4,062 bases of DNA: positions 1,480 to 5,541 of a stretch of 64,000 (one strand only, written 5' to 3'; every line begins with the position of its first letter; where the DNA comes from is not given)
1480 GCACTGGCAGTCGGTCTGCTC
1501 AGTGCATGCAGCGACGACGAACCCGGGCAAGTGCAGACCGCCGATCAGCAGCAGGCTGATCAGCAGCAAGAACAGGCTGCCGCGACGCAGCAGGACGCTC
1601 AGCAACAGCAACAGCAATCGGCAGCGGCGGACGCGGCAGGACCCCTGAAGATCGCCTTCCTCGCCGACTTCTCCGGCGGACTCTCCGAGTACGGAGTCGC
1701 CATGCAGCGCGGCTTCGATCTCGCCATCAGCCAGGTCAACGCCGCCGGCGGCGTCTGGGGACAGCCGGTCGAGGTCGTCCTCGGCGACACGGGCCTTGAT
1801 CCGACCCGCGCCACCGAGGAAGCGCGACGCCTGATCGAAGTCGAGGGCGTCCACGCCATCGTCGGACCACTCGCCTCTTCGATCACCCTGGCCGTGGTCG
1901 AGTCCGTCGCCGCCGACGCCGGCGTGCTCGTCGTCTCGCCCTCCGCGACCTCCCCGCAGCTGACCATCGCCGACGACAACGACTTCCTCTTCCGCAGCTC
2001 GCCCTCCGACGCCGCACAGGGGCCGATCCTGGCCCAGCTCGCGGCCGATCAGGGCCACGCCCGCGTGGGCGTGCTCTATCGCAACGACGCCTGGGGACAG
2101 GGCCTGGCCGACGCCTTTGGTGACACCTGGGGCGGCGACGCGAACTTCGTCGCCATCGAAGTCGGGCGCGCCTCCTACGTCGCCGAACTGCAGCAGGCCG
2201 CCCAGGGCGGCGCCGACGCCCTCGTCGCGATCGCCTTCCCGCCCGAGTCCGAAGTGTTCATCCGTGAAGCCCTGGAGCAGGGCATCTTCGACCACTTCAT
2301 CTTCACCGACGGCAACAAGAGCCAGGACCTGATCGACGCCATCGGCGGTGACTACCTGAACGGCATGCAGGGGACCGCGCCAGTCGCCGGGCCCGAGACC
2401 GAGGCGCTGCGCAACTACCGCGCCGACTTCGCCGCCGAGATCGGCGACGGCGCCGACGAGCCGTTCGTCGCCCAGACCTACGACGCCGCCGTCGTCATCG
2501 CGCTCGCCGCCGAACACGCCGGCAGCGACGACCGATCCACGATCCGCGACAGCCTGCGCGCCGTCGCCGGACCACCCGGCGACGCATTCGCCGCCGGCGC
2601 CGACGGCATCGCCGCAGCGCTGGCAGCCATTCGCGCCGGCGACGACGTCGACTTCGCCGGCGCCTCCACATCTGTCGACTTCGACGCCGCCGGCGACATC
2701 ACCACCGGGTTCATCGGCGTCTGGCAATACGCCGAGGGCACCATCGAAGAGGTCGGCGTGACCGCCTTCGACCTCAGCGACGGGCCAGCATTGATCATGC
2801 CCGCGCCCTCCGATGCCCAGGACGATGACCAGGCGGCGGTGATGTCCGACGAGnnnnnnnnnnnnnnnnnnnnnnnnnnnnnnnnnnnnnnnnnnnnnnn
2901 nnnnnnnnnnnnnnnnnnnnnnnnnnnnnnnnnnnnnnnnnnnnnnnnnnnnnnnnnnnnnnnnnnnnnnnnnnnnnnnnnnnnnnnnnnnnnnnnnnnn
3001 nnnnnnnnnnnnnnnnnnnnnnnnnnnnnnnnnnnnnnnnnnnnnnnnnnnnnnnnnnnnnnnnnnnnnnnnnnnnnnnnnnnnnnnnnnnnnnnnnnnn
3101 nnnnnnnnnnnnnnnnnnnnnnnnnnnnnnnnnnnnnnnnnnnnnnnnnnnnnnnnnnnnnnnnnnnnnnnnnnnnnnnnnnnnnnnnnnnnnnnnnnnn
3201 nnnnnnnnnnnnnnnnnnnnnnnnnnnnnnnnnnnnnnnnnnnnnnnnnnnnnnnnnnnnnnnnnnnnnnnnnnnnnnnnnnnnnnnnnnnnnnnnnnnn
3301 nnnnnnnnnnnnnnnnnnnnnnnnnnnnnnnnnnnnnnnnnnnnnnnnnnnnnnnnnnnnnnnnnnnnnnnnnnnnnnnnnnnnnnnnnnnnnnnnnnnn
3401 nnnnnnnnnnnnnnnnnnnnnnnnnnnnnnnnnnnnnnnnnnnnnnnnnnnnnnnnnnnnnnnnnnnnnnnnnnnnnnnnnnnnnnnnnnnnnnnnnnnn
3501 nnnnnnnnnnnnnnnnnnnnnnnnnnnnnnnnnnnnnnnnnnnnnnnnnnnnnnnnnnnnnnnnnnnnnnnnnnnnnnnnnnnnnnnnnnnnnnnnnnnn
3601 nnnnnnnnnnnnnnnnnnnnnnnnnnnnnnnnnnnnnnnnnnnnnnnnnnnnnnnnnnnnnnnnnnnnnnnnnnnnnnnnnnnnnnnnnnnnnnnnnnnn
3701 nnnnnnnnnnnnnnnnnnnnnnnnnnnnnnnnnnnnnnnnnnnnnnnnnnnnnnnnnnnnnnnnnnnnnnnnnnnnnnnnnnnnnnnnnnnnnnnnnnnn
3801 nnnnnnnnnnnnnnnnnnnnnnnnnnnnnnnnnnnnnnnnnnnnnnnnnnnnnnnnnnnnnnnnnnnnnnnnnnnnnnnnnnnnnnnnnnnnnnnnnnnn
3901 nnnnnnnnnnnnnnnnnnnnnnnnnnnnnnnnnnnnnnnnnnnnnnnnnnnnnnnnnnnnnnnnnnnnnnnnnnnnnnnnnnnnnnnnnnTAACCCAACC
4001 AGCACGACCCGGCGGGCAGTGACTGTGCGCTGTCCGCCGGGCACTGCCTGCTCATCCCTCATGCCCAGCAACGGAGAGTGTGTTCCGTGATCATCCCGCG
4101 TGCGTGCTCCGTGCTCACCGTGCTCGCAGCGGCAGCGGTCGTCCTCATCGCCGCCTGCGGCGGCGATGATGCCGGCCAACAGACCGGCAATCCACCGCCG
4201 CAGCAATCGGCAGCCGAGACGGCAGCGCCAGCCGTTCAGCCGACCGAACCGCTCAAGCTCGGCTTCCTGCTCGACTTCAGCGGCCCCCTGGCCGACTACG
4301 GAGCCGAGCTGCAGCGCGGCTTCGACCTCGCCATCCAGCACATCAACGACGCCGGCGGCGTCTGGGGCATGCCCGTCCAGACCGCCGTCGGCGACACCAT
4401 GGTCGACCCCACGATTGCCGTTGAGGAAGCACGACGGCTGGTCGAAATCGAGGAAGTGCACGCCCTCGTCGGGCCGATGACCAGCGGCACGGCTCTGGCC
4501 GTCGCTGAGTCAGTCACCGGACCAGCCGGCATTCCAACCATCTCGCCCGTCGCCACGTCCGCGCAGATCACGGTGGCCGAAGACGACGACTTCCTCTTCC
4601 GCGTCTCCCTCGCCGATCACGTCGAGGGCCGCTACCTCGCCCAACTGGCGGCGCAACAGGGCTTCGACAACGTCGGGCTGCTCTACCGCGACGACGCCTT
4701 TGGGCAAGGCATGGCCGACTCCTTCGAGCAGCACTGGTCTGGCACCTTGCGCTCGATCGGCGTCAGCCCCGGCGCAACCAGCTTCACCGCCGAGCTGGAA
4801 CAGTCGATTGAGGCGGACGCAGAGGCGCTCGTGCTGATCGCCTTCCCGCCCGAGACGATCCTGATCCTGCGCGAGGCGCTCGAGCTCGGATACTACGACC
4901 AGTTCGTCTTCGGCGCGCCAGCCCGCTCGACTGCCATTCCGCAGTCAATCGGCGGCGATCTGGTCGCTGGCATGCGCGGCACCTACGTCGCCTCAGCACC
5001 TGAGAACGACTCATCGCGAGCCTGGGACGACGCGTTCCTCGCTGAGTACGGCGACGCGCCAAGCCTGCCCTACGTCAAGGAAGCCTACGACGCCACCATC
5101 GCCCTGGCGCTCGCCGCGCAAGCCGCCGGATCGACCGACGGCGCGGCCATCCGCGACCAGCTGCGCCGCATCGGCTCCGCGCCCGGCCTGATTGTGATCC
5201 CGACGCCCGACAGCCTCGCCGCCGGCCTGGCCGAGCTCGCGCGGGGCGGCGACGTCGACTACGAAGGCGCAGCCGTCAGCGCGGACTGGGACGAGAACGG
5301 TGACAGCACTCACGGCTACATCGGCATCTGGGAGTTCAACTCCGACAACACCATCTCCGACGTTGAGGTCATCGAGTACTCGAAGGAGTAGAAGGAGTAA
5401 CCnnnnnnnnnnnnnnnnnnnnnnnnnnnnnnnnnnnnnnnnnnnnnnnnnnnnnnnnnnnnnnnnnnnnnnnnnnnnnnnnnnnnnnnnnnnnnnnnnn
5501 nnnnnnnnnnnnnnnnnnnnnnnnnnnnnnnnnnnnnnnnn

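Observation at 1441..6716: Three consecutive LivJ-type binding-protein genes, one an internal tandem duplication (two complete PBP domains), serving a single permease/ATPase set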

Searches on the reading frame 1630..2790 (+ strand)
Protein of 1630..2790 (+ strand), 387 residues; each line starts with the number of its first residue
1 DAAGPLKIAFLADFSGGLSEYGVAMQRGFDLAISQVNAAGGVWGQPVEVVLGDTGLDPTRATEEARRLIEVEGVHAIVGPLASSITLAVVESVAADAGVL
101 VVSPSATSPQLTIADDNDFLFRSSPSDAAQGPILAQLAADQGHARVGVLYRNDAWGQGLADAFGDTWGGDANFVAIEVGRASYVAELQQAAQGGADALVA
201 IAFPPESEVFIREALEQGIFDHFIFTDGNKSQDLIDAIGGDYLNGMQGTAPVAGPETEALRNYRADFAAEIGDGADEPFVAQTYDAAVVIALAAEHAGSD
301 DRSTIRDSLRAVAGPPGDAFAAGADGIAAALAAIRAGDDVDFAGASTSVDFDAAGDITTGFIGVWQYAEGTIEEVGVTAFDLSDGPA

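Call 20: search_solved_structures(query=window:1630-2790:+, max_evalue=1e-15, show_alignments=4)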
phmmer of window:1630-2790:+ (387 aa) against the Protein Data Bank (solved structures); distinct sequences matched with E-value up to 1e-15: 12.
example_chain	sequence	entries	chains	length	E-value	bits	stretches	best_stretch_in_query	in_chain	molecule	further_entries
4gnr_A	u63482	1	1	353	8.4e-28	100.9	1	6-310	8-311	ABC transporter substrate-binding protein-branched chain amino acid transport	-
2lbp_A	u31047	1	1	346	8.7e-26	94.3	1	6-311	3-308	LEUCINE-BINDING PROTEIN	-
3ip5_A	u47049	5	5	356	1.6e-24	90.2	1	8-313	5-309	ABC transporter, substrate binding protein (Amino acid)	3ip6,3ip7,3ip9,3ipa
1usg_A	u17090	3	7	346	1.6e-24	90.1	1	6-311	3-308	LEUCINE-SPECIFIC BINDING PROTEIN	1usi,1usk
3ipc_A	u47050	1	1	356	2.9e-24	89.3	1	8-313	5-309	ABC transporter, substrate binding protein (Amino acid)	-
1z15_A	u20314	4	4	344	5.3e-23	85.1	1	6-310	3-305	Leu/Ile/Val-binding protein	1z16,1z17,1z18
3td9_A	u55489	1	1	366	1.1e-22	84.1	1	6-321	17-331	Branched chain amino acid ABC transporter, periplasmic amino acid-binding protein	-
2liv_A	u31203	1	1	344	2.1e-22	83.2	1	6-310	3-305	LEUCINE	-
8z0g_A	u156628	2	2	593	1.3e-20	77.2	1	3-311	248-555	Leu/Ile/Val-binding protein,Leu/Ile/Val-binding protein,mNeonGreen | NeIle,Leu/Ile/Val-binding protein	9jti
4n0q_A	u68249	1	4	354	4.6e-19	72.2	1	6-304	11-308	Leu/Ile/Val-binding protein homolog 3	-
4mlc_A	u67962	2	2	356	1.7e-18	70.3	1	26-185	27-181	Extracellular ligand-binding receptor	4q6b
3i45_A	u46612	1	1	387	4.4e-18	68.9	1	21-313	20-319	Twin-arginine translocation pathway signal protein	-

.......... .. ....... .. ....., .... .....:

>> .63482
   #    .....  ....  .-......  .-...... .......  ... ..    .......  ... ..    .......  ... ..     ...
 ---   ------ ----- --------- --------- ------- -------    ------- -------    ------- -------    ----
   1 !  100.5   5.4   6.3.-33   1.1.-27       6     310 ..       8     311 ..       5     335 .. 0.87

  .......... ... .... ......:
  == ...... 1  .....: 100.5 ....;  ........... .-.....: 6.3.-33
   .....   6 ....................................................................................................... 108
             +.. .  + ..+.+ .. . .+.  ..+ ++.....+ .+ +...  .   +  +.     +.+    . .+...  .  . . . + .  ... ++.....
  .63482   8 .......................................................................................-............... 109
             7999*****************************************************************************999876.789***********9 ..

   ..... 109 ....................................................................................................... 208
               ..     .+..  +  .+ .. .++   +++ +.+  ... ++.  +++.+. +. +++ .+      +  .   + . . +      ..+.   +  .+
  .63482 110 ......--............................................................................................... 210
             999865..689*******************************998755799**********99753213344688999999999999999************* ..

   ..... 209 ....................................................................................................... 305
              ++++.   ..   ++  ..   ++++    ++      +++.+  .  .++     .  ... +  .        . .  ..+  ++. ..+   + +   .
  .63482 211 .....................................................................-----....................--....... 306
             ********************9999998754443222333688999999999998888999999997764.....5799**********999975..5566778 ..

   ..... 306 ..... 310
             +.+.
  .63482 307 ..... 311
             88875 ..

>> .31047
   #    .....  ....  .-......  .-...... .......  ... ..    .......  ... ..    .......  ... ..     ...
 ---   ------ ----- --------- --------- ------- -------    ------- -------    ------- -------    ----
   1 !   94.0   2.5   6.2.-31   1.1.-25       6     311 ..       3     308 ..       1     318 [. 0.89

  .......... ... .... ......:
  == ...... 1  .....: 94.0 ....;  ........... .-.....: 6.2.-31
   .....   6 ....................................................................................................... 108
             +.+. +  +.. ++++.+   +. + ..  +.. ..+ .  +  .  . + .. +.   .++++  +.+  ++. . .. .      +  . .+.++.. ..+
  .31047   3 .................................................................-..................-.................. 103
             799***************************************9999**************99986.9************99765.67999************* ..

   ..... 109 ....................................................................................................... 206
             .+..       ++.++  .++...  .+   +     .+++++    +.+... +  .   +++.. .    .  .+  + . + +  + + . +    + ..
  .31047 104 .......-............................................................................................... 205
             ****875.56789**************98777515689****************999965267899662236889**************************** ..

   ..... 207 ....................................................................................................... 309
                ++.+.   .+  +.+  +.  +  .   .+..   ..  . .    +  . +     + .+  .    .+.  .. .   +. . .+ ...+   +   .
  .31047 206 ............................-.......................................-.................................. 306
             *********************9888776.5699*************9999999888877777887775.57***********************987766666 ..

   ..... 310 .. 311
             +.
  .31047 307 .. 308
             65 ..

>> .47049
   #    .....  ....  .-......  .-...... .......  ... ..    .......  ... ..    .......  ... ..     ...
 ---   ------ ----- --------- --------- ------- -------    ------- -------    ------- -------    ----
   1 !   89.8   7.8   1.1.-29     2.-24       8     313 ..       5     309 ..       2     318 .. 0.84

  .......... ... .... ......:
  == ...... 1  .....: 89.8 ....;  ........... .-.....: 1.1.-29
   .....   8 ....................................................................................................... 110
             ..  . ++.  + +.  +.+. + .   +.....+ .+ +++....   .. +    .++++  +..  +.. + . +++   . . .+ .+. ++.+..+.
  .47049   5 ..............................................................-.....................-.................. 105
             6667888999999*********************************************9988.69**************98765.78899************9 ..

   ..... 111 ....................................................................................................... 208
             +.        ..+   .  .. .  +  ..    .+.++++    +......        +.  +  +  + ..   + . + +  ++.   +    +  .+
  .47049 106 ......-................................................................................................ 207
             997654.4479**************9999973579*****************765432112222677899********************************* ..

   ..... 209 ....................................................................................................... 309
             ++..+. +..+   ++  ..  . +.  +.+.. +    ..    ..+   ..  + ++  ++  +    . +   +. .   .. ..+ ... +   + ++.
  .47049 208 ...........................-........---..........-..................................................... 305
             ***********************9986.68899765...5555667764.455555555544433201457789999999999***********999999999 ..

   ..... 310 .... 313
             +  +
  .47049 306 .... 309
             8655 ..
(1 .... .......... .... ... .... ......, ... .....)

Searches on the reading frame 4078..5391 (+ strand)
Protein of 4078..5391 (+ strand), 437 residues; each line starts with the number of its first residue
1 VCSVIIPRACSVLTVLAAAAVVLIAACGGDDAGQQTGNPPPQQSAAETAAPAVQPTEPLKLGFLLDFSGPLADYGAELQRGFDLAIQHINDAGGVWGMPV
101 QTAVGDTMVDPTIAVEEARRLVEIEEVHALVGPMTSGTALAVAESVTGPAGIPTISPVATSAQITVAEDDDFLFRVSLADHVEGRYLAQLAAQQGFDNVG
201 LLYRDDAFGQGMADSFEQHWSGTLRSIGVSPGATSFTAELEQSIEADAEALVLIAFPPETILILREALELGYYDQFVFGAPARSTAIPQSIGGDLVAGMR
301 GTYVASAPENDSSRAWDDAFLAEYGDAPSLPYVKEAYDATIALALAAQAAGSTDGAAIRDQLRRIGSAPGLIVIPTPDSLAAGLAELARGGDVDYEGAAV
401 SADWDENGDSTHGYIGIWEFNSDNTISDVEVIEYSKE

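Call 3: search_protein_families(library=pfam, proteins=[window:4078-5391:+])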
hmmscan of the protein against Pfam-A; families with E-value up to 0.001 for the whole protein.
window:4078-5391:+ (437 aa): 4 families
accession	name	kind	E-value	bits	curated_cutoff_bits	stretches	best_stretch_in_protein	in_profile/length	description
PF13458.12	Peripla_BP_6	-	8e-54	184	31.7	1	58-369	1-314/343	Periplasmic binding protein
PF01094.35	ANF_receptor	-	2.9e-21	76.3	25.4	1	81-420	5-350/353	Receptor family ligand binding region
PF13433.12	Peripla_BP_5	-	7.5e-11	42.2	27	1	60-142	2-84/363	Periplasmic binding protein domain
PF04348.19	LppC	-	4.7e-06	25.9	28.8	1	53-221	213-371/563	LppC putative lipoprotein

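Call 47: search_solved_structures(query=window:4078-5388:+, max_evalue=1e-8)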
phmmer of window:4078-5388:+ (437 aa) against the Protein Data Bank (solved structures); distinct sequences matched with E-value up to 1e-8: 21.
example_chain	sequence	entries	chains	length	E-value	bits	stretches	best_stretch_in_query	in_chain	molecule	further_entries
4gnr_A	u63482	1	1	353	1e-27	100.4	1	57-366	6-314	ABC transporter substrate-binding protein-branched chain amino acid transport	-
3td9_A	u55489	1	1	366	3.6e-23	85.5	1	59-398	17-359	Branched chain amino acid ABC transporter, periplasmic amino acid-binding protein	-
4n0q_A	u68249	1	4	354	6.5e-20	74.7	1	59-358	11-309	Leu/Ile/Val-binding protein homolog 3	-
3ip5_A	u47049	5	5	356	7.9e-20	74.4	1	67-369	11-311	ABC transporter, substrate binding protein (Amino acid)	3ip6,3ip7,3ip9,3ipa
3ipc_A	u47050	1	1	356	1.4e-19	73.6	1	67-369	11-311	ABC transporter, substrate binding protein (Amino acid)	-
4mlc_A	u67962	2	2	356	4.4e-18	68.7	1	53-219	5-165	Extracellular ligand-binding receptor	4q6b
2lbp_A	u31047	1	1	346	9.3e-17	64.3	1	60-366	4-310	LEUCINE-BINDING PROTEIN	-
1usg_A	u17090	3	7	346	3.8e-16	62.3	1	60-366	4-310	LEUCINE-SPECIFIC BINDING PROTEIN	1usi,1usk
4q6w_A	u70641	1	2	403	5e-15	58.6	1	45-358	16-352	Putative leu/ile/val-binding protein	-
4mpt_A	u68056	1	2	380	2.1e-14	56.6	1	57-358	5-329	Putative leu/ile/val-binding protein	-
4zpj_A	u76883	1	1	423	4.1e-13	52.3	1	25-346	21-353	Extracellular ligand-binding receptor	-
2liv_A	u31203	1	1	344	9.2e-13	51.2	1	59-355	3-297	LEUCINE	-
1z15_A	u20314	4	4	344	2.9e-12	49.5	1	59-357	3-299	Leu/Ile/Val-binding protein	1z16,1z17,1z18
3hut_A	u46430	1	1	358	6.4e-12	48.4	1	59-366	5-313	putative branched-chain amino acid ABC transporter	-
4evq_A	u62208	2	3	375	1.4e-11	47.2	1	51-221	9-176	Putative ABC transporter subunit, substrate-binding component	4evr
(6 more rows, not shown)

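Call 54: search_protein_families(library=ncbifam, proteins=[window:4078-5391:+], max_evalue=1e-10)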
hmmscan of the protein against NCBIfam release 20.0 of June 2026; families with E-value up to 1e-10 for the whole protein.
window:4078-5391:+ (437 aa): 1 family
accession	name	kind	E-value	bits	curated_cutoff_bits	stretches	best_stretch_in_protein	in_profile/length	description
NF011933.0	PRK15404.1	subfamily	2.3e-25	89.5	477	1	55-364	23-332/370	high-affinity branched-chain amino acid ABC transporter substrate-binding protein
